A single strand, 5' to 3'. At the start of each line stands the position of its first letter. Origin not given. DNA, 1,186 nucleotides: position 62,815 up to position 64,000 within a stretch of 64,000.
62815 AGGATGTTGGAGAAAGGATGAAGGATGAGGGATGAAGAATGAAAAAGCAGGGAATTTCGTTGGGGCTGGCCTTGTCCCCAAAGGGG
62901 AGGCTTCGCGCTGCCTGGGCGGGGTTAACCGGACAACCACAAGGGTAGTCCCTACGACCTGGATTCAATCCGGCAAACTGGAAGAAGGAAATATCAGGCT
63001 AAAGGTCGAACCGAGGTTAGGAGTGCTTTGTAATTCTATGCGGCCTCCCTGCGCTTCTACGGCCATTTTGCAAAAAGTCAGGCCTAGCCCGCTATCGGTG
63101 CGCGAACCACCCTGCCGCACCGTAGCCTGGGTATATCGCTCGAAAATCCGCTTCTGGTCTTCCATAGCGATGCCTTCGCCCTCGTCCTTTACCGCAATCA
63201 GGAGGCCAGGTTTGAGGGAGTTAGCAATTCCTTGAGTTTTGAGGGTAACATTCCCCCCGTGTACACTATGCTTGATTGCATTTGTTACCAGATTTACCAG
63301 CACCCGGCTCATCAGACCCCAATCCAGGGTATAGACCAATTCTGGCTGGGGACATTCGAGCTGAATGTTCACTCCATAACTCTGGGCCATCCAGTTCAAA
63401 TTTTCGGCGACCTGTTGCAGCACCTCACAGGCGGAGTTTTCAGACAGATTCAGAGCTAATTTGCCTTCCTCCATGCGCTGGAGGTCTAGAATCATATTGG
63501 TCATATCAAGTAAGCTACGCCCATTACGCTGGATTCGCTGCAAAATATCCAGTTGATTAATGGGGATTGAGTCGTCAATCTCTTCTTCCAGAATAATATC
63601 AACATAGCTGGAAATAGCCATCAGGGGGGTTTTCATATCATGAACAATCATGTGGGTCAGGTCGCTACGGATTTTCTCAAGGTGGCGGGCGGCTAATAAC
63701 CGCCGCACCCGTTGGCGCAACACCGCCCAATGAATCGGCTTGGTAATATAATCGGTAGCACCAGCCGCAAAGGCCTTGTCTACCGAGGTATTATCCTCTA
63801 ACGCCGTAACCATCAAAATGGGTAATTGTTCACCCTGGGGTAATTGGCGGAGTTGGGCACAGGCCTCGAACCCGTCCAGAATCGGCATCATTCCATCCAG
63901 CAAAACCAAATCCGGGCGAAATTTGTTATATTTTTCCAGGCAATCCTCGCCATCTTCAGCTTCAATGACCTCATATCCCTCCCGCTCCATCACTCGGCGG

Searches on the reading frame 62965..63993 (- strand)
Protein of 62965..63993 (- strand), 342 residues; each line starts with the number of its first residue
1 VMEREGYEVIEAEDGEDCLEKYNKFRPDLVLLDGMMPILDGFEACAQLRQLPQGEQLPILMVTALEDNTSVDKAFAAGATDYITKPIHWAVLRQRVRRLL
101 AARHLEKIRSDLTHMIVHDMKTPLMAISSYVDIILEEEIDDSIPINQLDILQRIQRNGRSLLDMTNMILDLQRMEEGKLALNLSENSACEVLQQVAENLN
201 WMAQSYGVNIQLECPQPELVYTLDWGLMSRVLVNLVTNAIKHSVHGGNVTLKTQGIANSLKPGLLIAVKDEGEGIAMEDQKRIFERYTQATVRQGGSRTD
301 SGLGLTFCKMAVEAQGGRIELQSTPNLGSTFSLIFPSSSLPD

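Call 34: search_protein_families(library=pfam, proteins=[window:62965-63993:-], max_evalue=0.001)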
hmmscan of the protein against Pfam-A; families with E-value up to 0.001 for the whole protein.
window:62965-63993:- (342 aa): 3 families
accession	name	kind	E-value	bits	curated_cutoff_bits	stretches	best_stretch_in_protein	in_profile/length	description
PF00072.30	Response_reg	-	4e-23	82.1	30.2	1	2-97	18-111/111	Response regulator receiver domain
PF02518.31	HATPase_c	-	5.7e-21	75.5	26.4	1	228-337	6-109/111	Histidine kinase-, DNA gyrase B-, and HSP90-like ATPase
PF00512.31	HisKA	-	1.9e-12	47.5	26.9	1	109-177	2-66/66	His Kinase A (phospho-acceptor) domain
